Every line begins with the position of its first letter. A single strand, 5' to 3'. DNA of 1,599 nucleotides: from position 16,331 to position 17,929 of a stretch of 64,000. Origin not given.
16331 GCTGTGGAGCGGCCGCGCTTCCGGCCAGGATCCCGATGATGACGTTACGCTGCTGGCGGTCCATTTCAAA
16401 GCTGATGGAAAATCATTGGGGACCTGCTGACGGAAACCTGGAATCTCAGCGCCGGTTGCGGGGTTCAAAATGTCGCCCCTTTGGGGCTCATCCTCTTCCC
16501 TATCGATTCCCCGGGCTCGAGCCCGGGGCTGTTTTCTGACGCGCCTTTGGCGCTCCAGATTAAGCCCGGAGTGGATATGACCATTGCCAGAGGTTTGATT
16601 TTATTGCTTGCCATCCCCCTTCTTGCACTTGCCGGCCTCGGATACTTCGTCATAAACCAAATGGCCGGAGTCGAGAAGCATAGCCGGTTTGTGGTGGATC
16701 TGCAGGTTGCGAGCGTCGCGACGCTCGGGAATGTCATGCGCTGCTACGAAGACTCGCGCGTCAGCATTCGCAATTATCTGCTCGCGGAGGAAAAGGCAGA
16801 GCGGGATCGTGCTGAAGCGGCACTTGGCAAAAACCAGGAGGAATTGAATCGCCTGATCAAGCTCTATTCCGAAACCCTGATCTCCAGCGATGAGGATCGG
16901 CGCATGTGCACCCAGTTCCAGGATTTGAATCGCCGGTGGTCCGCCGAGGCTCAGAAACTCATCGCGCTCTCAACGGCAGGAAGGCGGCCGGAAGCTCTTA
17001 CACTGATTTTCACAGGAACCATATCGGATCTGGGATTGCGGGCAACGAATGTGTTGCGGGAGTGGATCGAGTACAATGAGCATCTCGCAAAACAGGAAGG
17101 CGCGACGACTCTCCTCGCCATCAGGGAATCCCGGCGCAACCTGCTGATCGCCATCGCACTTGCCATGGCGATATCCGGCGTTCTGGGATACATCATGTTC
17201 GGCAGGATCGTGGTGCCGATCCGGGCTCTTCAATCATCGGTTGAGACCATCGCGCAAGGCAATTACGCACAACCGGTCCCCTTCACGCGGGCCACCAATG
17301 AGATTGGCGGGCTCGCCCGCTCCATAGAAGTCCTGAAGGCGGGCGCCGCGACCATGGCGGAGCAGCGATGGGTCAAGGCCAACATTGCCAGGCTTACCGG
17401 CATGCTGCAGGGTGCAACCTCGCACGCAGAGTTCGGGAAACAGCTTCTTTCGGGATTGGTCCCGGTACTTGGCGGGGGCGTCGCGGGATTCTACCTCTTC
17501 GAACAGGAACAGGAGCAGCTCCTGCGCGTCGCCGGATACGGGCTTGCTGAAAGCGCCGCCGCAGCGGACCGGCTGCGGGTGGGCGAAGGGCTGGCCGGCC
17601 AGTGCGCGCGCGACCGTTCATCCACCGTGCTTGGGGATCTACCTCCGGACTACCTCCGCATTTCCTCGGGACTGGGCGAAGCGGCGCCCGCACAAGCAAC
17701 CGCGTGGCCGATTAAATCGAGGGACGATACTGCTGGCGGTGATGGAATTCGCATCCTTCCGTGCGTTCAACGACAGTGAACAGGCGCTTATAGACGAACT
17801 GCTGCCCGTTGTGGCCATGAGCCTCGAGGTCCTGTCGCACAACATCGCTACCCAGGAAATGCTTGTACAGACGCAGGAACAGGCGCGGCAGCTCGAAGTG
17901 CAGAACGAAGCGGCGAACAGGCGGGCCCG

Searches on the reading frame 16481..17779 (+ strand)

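Call 30: search_protein_families(library=pfam, proteins=[window:16481-17779:+], max_evalue=0.001)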
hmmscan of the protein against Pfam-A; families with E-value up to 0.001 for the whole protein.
window:16481-17779:+ (432 aa): 3 families
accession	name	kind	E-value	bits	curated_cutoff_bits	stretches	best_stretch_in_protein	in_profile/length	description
PF12729.13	4HB_MCP_1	-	7.4e-19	68.4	27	1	32-208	1-175/181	Four helix bundle sensory module for signal transduction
PF13185.12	GAF_2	-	3.8e-09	37.3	28.6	1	313-415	2-99/136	GAF domain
PF00672.30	HAMP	-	4.9e-08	33.6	25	1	241-284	4-46/53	HAMP domain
